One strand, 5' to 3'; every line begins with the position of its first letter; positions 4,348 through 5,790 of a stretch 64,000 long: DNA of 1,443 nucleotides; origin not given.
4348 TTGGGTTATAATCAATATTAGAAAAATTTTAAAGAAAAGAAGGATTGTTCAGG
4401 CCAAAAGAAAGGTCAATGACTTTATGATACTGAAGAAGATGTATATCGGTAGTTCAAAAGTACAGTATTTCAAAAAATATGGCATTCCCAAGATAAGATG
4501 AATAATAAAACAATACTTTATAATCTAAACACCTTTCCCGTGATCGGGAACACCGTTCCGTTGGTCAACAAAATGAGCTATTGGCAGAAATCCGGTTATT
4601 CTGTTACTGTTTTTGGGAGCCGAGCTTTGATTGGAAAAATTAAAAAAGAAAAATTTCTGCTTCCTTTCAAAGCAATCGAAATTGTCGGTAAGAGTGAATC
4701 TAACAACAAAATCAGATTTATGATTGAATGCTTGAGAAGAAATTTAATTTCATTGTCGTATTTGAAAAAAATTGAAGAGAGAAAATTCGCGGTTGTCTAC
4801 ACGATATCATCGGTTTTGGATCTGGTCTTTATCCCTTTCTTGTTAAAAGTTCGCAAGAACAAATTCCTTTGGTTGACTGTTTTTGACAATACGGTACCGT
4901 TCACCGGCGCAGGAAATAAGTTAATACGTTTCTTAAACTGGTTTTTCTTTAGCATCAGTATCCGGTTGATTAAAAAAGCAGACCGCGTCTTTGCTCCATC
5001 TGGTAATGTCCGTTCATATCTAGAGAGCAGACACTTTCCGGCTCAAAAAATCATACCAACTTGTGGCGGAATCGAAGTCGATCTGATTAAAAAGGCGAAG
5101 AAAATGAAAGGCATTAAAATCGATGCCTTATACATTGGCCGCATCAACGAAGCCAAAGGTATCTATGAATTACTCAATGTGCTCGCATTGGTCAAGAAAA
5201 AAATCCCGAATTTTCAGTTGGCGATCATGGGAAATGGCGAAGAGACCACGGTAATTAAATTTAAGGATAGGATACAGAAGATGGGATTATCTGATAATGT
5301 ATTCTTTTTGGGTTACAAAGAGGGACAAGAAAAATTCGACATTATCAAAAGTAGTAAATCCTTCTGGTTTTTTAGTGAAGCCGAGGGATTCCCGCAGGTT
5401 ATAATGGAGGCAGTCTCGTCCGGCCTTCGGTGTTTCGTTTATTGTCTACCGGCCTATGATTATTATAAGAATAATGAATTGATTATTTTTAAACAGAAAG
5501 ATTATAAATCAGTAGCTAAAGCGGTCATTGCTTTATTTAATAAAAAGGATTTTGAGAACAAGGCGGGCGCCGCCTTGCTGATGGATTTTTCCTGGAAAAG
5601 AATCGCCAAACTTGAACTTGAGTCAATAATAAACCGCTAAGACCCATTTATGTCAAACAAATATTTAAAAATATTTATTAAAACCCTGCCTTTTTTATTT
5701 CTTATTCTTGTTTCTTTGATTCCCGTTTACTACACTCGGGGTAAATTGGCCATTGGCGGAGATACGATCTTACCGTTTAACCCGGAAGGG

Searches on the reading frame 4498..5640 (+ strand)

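Call 4: search_protein_families(library=pfam, proteins=[window:4498-5640:+])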
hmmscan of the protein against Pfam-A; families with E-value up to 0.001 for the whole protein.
window:4498-5640:+ (380 aa): 3 families
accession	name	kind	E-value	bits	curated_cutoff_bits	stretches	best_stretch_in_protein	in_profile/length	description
PF00534.26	Glycos_transf_1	-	5.1e-22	78.6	26.4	1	198-356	6-165/172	Glycosyl transferases group 1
PF13692.12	Glyco_trans_1_4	-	1.2e-16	61.7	27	1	210-348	4-141/142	Glycosyl transferases group 1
PF13439.12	Glyco_transf_4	-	5.2e-05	23.8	28.5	1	28-194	14-168/170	Glycosyltransferase Family 4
